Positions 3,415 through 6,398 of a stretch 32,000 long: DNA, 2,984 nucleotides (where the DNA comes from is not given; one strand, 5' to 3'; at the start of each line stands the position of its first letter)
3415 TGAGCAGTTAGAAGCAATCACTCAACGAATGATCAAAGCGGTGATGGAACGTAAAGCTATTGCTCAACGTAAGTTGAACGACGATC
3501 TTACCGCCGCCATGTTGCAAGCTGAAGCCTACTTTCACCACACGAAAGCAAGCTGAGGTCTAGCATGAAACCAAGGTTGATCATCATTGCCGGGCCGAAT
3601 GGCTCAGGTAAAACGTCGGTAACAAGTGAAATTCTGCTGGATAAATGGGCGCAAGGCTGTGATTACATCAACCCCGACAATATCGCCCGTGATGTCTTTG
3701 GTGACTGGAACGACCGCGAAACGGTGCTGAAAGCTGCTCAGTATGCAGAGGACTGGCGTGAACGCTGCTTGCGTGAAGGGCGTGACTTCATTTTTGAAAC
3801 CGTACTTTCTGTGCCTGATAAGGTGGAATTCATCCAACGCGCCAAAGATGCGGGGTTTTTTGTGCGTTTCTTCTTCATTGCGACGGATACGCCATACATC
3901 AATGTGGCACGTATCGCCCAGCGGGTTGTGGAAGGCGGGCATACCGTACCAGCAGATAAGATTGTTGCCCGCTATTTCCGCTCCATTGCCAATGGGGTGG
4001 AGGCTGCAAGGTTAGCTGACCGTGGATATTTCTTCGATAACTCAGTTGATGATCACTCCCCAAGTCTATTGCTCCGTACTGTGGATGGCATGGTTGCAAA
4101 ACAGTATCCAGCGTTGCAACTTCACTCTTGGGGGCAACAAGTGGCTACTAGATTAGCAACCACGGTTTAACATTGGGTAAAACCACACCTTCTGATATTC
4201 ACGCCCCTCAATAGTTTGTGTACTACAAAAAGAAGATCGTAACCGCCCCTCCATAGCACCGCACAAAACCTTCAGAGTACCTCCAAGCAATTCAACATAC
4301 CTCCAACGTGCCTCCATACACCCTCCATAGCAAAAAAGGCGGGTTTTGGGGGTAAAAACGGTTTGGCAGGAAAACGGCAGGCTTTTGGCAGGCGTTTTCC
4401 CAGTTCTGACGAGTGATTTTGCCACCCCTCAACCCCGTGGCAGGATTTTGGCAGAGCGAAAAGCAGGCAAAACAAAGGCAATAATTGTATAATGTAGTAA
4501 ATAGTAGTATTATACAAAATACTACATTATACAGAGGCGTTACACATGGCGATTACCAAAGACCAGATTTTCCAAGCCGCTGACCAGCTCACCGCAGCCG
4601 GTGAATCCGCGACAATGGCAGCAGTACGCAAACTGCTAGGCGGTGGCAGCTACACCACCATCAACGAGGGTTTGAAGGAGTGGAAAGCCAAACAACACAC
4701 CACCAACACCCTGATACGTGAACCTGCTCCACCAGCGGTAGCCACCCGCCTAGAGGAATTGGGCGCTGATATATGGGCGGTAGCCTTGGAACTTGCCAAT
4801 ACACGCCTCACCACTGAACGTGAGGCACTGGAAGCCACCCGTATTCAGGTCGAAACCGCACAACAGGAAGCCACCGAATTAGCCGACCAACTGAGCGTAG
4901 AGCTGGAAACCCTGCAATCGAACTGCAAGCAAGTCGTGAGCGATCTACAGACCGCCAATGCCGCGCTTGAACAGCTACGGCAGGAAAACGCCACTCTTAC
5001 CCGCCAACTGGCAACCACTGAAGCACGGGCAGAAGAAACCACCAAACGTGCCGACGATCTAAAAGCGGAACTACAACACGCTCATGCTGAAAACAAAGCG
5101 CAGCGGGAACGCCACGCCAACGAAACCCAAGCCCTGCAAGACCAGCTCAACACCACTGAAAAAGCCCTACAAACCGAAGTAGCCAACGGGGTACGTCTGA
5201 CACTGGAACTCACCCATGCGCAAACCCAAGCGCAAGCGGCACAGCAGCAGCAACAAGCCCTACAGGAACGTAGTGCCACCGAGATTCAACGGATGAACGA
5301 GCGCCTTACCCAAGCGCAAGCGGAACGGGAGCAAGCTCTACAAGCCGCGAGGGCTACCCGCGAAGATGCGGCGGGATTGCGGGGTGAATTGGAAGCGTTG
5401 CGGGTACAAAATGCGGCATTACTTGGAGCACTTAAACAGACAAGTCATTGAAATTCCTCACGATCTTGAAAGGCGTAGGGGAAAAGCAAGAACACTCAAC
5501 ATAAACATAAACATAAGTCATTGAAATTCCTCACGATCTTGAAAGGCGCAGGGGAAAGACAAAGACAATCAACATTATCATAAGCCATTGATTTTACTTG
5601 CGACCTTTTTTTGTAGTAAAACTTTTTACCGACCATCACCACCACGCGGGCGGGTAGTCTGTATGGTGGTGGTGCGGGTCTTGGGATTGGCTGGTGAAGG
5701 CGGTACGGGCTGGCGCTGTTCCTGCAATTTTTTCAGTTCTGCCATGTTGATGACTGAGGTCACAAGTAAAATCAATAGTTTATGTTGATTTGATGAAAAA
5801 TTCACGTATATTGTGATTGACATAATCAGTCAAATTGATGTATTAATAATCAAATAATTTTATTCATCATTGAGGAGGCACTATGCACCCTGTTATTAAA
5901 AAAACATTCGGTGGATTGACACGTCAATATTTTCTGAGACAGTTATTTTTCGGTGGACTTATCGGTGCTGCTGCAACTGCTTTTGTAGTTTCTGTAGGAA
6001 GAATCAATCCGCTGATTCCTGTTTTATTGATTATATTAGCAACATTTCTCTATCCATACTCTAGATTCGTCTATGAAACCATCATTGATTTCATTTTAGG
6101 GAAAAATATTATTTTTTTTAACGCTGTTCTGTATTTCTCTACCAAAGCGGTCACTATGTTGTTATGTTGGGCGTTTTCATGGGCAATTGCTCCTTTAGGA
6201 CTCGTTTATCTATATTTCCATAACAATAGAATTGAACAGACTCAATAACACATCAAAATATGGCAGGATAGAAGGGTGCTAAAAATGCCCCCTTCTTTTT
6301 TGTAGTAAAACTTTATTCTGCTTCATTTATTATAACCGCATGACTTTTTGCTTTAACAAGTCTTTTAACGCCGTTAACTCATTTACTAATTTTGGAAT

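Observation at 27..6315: Four copies of a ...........-core site partition the island into cassettes beside a tyrosine recombinase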

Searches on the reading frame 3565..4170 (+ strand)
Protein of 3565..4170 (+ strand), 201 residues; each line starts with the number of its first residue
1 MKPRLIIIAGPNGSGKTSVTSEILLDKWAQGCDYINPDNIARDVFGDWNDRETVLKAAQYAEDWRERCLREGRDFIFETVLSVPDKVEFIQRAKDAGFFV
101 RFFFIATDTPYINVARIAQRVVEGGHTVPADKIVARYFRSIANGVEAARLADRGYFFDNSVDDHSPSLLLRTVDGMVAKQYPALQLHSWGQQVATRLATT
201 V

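Call 6: search_protein_families(library=pfam, proteins=[window:3565-4170:+], max_evalue=0.01)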
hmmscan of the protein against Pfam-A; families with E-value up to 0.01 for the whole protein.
window:3565-4170:+ (201 aa): 6 families
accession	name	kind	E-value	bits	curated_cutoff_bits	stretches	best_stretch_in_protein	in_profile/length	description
PF06414.18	Zeta_toxin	-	3.2e-12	46.8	22.3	1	2-138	15-164/199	Zeta toxin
PF13671.12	AAA_33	-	5.1e-09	37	27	1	5-132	1-130/143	AAA domain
PF20720.3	nSTAND3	-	0.00028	21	27.2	1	4-40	18-54/155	Novel STAND NTPase 3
PF13238.12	AAA_18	-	0.00057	20.8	29.4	1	6-120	1-111/128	AAA domain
PF13191.12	AAA_16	-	0.0055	17.7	32.6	1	3-68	24-98/167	AAA ATPase domain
PF05729.18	NACHT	-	0.0082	16.4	26.7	0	4-33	1-29/167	NACHT domain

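Call 19: find_encoding_contigs(protein=window:3565-4170:+, flank=10000, max_places=10)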
Protein window:3565-4170:+ (201 aa): no gene with exactly this product is on record in the collection.

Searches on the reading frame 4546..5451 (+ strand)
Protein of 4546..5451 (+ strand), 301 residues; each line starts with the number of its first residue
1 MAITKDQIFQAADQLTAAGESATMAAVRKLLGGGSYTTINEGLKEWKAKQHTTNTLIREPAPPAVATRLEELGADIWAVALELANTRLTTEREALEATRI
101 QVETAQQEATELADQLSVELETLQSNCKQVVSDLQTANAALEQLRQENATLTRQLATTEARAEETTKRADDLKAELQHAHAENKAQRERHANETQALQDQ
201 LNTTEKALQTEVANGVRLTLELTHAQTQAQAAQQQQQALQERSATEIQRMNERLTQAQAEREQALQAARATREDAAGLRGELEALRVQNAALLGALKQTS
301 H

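Call 6: search_protein_families(library=pfam, proteins=[window:4546-5451:+], max_evalue=0.01)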
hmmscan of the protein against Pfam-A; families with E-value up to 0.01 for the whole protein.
window:4546-5451:+ (301 aa): 4 families
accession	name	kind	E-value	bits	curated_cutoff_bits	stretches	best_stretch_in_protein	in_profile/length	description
PF11740.13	KfrA_N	-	1.3e-24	87.5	26.1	1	4-119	1-112/113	Plasmid replication region DNA-binding N-term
PF09728.14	Taxilin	-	0.00056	19.6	30.3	1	84-211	178-302/302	Myosin-like coiled-coil protein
PF10473.14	CENP-F_leu_zip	-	0.0016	19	34.5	1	91-203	25-137/140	Leucine-rich repeats of kinetochore protein Cenp-F/LEK1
PF12128.14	DUF3584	-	0.002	16.2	31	1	77-275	299-503/1191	Protein of unknown function (DUF3584)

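Call 83: search_protein_families(library=pfam, proteins=[L055:4453-5040:+, L055:5110-6321:-], max_evalue=0.01)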
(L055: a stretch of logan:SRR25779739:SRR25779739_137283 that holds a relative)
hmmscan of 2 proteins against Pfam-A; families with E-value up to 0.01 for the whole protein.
L055:4453-5040:+ (195 aa): 1 family
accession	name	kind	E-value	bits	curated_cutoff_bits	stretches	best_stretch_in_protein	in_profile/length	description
PF06412.16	TraD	-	8.3e-05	22.8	22.3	1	85-152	2-60/62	Conjugal transfer protein TraD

L055:5110-6321:- (403 aa): 2 families
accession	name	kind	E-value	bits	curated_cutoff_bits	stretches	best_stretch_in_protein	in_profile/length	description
PF01580.24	FtsK_SpoIIIE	-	7.1e-08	32.6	24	1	173-371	16-202/221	FtsK/SpoIIIE family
PF10412.15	TrwB_AAD_bind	-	0.0046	16.3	20.5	1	192-239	12-57/387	Type IV secretion-system coupling protein DNA-binding domain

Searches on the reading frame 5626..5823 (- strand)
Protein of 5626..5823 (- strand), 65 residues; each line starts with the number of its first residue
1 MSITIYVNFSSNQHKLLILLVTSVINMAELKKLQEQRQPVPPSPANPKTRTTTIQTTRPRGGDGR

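Call 13: search_protein_families(library=pfam, proteins=[window:5626-5823:-], max_evalue=0.001)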
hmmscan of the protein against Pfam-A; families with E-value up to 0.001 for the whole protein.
window:5626-5823:- (65 aa): 0 families

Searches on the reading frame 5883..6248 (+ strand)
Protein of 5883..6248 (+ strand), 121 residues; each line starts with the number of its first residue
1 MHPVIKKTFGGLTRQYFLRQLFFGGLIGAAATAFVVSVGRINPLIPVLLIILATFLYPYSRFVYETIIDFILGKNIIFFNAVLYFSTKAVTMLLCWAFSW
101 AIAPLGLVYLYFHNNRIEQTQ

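Call 6: search_protein_families(library=pfam, proteins=[window:5883-6248:+], max_evalue=0.01)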
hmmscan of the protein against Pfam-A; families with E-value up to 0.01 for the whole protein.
window:5883-6248:+ (121 aa): 0 families

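Call 34: search_dna_similar(query=window:5883-6248:+, collection=plasmids, mode=protein, max_rows=20, max_evalue=0.001)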
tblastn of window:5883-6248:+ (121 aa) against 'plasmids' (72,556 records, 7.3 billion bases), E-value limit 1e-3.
Records with a match: 65; places in all: 65; records where one place covers at least 80% of the query: 62.
Best place of each record, by identity: <60% 65.
By first word of the organism name: Xylella 11; Xanthomonas 9; uncultured 9; Pseudomonas 5; Vibrio 4; Ralstonia 4; Sphingobium 4; Sphingomonas 3; Agrobacterium 3; Cupriavidus 2; and 10 more.
By predicted mobility (MOB-suite, as given by PLSDB): conjugative 35; mobilizable 15; non-mobilizable 15.
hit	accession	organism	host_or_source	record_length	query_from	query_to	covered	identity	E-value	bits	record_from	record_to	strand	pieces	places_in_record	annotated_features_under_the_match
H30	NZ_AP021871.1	Vibrio gangliei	-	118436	1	121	100%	48.8%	5e-31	122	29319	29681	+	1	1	hypothetical protein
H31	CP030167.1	Xanthomonas citri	Punica granatum,Microbe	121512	1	116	96%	50.4%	4e-27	110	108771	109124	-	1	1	hypothetical protein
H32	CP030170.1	Xanthomonas citri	Punica granatum,whole organism,leaf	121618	1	116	96%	50.4%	4e-27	110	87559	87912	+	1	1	hypothetical protein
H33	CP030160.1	Xanthomonas citri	Punica granatum,whole organism,leaf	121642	1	116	96%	50.4%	4e-27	110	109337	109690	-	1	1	hypothetical protein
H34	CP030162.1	Xanthomonas citri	Punica granatum,whole organism,leaf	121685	1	116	96%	50.4%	4e-27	110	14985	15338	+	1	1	hypothetical protein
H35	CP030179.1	Xanthomonas citri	Punica granatum,Whole organism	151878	1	116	96%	50.4%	4e-27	110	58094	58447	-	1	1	hypothetical protein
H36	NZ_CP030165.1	Xanthomonas citri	Punica granatum,Microbe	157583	1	116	96%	50.4%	4e-27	110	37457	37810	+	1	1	hypothetical protein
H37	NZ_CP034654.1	Xanthomonas vasicola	Areca catechu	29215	1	121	100%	48.1%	5e-27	110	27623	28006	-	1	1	hypothetical protein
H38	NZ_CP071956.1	Xanthomonas fragariae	Fragariae ananassa,tissue sample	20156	1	116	96%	46.2%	6e-25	104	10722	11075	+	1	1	hypothetical protein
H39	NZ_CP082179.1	Xanthomonas fragariae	strawberry,mixed culture,crown rot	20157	1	116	96%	46.2%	6e-25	104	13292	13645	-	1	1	hypothetical protein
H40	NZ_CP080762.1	Diaphorobacter sp. MNS-0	mixed culture,waste water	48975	1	116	96%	44.8%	2e-22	97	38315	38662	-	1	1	hypothetical protein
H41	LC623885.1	uncultured bacterium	-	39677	1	116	96%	44.8%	3e-19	89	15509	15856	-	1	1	membrane protein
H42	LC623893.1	uncultured bacterium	-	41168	1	116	96%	44.8%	3e-19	89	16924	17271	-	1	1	membrane protein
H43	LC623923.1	uncultured bacterium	-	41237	1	116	96%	44.8%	3e-19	89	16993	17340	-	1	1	membrane protein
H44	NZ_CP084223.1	Arsenophonus apicola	Apis mellifera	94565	5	121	97%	44.4%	5e-22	96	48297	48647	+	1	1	hypothetical protein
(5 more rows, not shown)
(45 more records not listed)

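Call 36: get_annotated_region(hit=H41, flank=6000)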
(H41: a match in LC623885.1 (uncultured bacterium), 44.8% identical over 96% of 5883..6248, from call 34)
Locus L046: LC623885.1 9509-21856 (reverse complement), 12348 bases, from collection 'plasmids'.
description: Uncultured bacterium plasmid pMH0621-74 DNA, complete sequence
organism: uncultured bacterium (NCBI taxid 77133)
taxonomy: Bacteria; ; ; ; ; ; uncultured bacterium
host: -; source: -; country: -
typing (MOB-suite, as given by PLSDB): conjugative; relaxase MOBP; mating-pair formation MPF_T
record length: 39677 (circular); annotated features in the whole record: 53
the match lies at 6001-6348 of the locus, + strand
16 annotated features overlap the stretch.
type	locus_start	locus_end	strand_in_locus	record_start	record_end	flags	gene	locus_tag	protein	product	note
CDS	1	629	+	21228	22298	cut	traM/tivB11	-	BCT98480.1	type IV secretion protein VirB11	-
CDS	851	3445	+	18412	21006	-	traN/cpl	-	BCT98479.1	type IV coupling protein TraG/VirD4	-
CDS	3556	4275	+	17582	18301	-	-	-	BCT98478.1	DNA replication protein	-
CDS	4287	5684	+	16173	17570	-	traO/pri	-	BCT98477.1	DNA primase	-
CDS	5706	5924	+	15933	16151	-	-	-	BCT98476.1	hypothetical protein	-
CDS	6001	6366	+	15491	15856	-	-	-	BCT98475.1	membrane protein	-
CDS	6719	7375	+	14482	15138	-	traQ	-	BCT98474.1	OmpA family protein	-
CDS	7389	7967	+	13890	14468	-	traR/mpfL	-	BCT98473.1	P-type mating pair formation proteins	-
CDS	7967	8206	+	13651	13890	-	-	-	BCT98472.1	hypothetical protein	-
CDS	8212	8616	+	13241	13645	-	-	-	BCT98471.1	hypothetical protein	-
CDS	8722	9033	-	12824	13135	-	TRUE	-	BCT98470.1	addiction module antidote protein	-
CDS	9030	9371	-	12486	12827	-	-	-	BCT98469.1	addiction module protein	-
CDS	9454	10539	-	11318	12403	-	traS/rlx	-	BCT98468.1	DNA relaxase/nickase TraS/VirD2-like protein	-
CDS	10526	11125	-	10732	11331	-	-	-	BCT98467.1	mobilization protein MobC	-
CDS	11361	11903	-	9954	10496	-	-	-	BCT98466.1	DUF192 domain-containing protein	-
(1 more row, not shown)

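Call 37: get_annotated_region(hit=H30, flank=6000)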
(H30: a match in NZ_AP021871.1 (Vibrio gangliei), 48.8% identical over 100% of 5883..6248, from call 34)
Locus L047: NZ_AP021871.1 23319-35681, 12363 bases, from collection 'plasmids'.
description: Vibrio gangliei strain DSM 104291 plasmid pVgang, complete sequence
organism: Vibrio gangliei (NCBI taxid 2077090)
taxonomy: Bacteria; Pseudomonadota; Gammaproteobacteria; Vibrionales; Vibrionaceae; Vibrio; Vibrio gangliei
host: -; source: -; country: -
typing (MOB-suite, as given by PLSDB): mobilizable; relaxase MOBP
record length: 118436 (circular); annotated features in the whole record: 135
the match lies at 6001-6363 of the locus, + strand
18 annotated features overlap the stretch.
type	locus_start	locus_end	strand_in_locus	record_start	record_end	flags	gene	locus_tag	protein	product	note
CDS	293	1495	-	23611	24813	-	-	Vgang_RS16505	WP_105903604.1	IS256 family transposase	-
CDS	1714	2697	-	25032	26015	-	-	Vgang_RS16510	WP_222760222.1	integron integrase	GO:0006310 - DNA recombination [Evidence IEA]; GO:0009294 - DNA-mediated transformation [Evidence IEA]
CDS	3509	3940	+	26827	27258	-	arr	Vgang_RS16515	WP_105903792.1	NAD(+)--rifampin ADP-ribosyltransferase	-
predicted_resistance_gene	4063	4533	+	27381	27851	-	dfrA15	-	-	trimethoprim-resistant dihydrofolate reductase DfrA15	predicted by amrfinderplus; class TRIMETHOPRIM; identity 100.0%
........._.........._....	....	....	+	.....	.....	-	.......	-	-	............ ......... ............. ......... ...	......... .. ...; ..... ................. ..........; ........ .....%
CDS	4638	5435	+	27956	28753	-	-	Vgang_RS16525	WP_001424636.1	ANT(3'')-Ia family aminoglycoside nucleotidyltransferase AadA13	-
predicted_resistance_gene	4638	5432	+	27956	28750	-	aadA13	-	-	ANT(3'')-Ia family aminoglycoside nucleotidyltransferase AadA13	predicted by amrfinderplus; class AMINOGLYCOSIDE; identity 100.0%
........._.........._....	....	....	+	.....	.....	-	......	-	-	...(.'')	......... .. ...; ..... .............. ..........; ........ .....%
CDS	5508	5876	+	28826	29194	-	-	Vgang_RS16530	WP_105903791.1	DUF3703 domain-containing protein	-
CDS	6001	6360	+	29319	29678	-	-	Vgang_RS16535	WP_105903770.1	hypothetical protein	-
CDS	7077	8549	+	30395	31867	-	ltrA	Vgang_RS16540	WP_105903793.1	group II intron reverse transcriptase/maturase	GO:0000373 - Group II intron splicing [Evidence IEA]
CDS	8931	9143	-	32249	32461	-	-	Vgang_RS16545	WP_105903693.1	hypothetical protein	-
CDS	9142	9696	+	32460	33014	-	-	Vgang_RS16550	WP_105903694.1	GNAT family N-acetyltransferase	-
CDS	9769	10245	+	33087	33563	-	-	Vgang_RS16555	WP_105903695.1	DUF1525 domain-containing protein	-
CDS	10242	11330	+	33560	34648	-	-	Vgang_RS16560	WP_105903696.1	TraU family protein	-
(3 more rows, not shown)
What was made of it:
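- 5883..6248 (+): AT-rich 121-aa membrane-protein gene lying between copies 3 and 4. Homologs occur on PromA and Xanthomonas plasmids and as an integron cassette in pVgang (calls 34, 36, 37).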

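Call 63: search_protein_families(library=ncbifam, proteins=[window:5883-6248:+], max_evalue=0.001)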
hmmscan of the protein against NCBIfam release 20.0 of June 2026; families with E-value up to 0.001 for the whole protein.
window:5883-6248:+ (121 aa): 0 families

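Call 83: search_protein_families(library=pfam, proteins=[L055:4453-5040:+, L055:5110-6321:-], max_evalue=0.01)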
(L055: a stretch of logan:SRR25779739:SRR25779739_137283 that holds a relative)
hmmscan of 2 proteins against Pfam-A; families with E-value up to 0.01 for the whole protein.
L055:4453-5040:+ (195 aa): 1 family
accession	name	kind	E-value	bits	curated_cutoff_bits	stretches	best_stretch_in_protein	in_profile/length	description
PF06412.16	TraD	-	8.3e-05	22.8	22.3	1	85-152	2-60/62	Conjugal transfer protein TraD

L055:5110-6321:- (403 aa): 2 families
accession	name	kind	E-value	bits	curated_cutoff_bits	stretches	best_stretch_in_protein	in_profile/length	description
PF01580.24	FtsK_SpoIIIE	-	7.1e-08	32.6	24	1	173-371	16-202/221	FtsK/SpoIIIE family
PF10412.15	TrwB_AAD_bind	-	0.0046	16.3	20.5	1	192-239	12-57/387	Type IV secretion-system coupling protein DNA-binding domain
